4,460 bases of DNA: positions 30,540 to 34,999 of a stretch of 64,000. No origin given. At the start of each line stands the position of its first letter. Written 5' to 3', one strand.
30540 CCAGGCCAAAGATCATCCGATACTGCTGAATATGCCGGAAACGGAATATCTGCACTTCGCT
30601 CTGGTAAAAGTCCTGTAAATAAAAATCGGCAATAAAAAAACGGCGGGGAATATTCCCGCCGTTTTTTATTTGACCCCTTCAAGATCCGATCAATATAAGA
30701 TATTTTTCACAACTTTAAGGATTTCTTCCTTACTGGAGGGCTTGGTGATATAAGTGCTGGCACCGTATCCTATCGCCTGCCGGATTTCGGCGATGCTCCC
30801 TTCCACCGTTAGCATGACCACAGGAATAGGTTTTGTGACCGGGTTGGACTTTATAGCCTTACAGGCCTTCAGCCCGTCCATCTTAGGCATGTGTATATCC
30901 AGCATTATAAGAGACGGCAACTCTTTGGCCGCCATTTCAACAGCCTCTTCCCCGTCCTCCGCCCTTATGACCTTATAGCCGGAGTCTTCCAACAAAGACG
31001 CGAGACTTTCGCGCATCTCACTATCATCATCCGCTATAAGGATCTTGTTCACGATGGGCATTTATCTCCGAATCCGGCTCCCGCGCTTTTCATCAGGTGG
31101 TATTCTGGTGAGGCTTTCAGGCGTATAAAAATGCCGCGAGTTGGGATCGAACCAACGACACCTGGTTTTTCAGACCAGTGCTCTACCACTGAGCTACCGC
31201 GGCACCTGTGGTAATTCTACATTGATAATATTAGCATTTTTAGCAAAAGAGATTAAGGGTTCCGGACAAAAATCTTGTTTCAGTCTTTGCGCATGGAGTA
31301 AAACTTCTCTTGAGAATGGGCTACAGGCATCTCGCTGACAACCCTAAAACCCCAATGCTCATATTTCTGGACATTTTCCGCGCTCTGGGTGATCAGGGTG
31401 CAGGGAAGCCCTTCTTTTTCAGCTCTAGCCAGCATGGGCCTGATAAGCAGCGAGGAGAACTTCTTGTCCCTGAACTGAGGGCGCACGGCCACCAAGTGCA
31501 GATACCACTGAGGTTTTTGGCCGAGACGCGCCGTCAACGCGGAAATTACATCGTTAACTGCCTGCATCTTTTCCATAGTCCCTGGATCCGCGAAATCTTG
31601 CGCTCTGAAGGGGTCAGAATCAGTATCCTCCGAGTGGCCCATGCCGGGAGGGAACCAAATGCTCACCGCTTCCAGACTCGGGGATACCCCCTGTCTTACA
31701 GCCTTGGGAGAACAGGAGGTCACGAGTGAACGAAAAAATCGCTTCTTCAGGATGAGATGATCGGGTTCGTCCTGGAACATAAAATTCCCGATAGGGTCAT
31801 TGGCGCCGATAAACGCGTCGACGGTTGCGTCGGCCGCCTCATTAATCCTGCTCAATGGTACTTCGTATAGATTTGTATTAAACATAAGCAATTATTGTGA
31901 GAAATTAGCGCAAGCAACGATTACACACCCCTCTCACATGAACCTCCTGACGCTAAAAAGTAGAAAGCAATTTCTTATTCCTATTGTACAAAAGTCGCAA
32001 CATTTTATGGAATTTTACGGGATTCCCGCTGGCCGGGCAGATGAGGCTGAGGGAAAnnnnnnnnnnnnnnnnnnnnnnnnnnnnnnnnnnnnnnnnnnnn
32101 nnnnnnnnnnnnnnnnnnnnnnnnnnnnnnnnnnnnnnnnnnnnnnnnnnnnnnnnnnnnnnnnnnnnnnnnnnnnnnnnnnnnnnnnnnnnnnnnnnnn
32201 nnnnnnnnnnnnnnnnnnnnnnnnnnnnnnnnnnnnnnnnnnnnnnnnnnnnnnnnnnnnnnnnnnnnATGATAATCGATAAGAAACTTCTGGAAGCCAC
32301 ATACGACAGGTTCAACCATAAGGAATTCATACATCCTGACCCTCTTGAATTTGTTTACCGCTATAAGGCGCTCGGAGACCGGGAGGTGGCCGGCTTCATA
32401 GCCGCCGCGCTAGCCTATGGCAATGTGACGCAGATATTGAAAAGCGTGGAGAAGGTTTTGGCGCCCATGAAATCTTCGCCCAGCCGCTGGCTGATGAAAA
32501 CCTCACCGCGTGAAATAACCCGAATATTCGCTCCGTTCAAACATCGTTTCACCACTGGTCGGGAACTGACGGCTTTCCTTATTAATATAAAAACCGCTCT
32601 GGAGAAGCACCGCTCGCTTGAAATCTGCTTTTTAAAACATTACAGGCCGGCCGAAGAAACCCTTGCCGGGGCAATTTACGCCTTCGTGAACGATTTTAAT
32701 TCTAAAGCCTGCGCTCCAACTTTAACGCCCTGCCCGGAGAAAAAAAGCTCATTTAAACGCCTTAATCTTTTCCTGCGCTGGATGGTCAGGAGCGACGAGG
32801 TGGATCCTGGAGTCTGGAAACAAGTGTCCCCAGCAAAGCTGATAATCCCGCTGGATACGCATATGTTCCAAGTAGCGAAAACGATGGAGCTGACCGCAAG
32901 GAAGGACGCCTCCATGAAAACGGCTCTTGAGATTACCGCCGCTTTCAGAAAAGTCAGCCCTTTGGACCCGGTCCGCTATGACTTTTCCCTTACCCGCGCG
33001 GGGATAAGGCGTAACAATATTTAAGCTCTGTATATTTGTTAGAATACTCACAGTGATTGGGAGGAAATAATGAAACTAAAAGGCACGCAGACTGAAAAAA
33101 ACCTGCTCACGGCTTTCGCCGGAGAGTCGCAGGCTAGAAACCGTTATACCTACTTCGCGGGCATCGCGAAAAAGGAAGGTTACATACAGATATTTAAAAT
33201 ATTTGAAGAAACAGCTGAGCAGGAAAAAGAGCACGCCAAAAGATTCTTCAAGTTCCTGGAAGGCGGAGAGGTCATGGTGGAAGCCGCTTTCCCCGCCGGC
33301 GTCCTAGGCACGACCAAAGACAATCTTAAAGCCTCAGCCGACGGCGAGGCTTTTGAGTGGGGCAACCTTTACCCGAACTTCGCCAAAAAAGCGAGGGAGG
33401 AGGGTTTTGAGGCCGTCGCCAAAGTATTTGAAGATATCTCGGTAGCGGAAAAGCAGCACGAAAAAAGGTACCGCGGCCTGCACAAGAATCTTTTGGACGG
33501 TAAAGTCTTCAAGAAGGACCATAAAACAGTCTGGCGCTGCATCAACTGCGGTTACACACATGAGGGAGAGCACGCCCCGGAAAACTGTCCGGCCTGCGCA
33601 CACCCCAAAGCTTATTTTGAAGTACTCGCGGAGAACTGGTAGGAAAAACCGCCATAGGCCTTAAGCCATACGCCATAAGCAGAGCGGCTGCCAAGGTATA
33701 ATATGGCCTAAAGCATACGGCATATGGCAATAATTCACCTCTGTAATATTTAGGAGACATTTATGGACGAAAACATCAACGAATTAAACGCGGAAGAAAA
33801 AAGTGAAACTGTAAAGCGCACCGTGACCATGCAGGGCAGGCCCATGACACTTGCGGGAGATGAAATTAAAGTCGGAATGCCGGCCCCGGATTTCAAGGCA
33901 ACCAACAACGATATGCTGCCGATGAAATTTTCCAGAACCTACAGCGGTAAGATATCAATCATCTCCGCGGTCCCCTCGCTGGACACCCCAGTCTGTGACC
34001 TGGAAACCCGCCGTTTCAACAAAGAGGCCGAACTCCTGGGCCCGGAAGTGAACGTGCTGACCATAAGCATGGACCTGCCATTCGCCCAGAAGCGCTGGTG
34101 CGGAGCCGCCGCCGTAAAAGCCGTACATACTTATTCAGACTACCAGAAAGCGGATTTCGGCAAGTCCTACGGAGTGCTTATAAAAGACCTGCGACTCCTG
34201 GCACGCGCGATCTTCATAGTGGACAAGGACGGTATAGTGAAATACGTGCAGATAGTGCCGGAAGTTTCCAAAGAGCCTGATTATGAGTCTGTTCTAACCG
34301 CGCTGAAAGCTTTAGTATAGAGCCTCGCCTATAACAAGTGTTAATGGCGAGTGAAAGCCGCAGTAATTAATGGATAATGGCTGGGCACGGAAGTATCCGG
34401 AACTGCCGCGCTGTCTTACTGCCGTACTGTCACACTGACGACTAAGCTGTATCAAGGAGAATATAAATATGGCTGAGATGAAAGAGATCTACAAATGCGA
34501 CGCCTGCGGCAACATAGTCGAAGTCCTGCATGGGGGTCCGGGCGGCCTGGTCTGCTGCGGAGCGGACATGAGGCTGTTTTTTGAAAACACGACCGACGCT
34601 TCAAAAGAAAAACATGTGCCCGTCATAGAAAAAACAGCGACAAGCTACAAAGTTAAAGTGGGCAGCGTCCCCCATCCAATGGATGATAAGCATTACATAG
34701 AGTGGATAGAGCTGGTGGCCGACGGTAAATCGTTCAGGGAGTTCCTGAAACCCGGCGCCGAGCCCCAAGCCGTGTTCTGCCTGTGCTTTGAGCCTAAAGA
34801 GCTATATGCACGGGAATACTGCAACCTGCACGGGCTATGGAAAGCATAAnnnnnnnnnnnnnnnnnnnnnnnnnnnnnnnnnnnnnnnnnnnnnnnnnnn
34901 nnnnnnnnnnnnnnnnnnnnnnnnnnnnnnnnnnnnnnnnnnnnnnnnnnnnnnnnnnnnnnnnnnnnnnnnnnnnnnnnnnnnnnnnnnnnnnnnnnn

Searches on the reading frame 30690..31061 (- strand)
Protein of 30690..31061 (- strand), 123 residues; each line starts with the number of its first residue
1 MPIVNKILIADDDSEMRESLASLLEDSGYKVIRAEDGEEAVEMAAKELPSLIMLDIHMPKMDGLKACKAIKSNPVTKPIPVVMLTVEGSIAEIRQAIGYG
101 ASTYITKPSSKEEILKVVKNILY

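Call 71: search_protein_families(library=pfam, proteins=[window:30690-31061:-], max_evalue=0.0001)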
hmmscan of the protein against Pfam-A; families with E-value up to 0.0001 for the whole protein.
window:30690-31061:- (123 aa): 1 family
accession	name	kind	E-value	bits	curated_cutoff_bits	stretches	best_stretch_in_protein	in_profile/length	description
PF00072.30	Response_reg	-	1.1e-30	106.5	30.2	1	7-118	1-110/111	Response regulator receiver domain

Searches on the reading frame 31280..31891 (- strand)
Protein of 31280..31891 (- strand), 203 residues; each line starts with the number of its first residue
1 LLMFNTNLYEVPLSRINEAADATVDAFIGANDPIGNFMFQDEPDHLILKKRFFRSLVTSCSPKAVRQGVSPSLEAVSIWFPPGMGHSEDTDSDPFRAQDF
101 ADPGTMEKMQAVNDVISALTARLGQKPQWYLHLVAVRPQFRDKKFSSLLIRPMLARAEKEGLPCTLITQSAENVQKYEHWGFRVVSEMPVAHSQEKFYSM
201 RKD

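Call 71: search_protein_families(library=pfam, proteins=[window:31280-31891:-], max_evalue=0.0001)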
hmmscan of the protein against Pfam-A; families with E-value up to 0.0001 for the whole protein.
window:31280-31891:- (203 aa): 1 family
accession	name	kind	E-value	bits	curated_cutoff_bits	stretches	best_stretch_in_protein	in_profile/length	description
PF13673.13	Acetyltransf_10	-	1.8e-06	28.4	23.6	1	127-201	52-125/128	Acetyltransferase (GNAT) domain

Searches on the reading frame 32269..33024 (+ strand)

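Call 71: search_protein_families(library=pfam, proteins=[window:32269-33024:+], max_evalue=0.0001)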
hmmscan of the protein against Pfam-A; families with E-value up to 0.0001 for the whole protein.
window:32269-33024:+ (251 aa): 1 family
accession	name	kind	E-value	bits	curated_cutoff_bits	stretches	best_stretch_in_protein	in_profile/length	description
PF09674.15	DUF2400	-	1.6e-74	251.2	25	1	24-246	1-224/225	Protein of unknown function (DUF2400)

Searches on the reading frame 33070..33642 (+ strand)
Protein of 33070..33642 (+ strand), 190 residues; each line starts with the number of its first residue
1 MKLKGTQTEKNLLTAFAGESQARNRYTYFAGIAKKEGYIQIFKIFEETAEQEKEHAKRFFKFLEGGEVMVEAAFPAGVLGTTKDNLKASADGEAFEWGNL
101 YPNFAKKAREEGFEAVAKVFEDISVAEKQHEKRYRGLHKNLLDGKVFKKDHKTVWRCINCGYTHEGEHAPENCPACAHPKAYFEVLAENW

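Call 71: search_protein_families(library=pfam, proteins=[window:33070-33642:+], max_evalue=0.0001)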
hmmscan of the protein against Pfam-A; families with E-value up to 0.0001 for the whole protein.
window:33070-33642:+ (190 aa): 4 families
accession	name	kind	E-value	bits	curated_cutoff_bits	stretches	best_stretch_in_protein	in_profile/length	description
PF02915.23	Rubrerythrin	-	4.3e-31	108.6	22.8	1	10-137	1-136/137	Rubrerythrin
PF21349.2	RUBY_RBDX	-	4.2e-15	55.3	26.5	1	155-184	1-30/30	Rubrerythrin, rubredoxin-like domain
PF00210.30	Ferritin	-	3.4e-07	30.7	24.5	1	10-139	2-137/142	Ferritin-like domain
PF23458.2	DUF7130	-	1.5e-06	28.5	35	1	142-186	42-86/89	Domain of unknown function (DUF7130)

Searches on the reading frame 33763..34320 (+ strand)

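Call 71: search_protein_families(library=pfam, proteins=[window:33763-34320:+], max_evalue=0.0001)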
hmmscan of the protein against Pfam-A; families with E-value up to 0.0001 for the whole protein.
window:33763-34320:+ (185 aa): 2 families
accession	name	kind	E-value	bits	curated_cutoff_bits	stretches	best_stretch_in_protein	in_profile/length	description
PF08534.16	Redoxin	-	1.5e-23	83.7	26.6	1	36-178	1-148/148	Redoxin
PF00578.27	AhpC-TSA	-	4.7e-19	69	26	1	37-162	1-124/124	AhpC/TSA family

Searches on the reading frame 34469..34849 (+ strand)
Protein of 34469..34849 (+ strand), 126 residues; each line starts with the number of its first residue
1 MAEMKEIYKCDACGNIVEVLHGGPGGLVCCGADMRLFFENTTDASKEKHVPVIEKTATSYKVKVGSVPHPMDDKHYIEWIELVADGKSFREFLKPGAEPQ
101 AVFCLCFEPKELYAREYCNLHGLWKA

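Call 71: search_protein_families(library=pfam, proteins=[window:34469-34849:+], max_evalue=0.0001)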
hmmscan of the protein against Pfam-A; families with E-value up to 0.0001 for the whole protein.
window:34469-34849:+ (126 aa): 2 families
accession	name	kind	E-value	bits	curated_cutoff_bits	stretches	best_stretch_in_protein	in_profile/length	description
PF01880.24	Desulfoferrodox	-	2.2e-23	83.1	22.2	1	42-125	2-96/98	Desulfoferrodoxin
PF06397.17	Desulfoferrod_N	-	3.6e-17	62.1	23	1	3-36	2-35/36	Desulfoferrodoxin, N-terminal domain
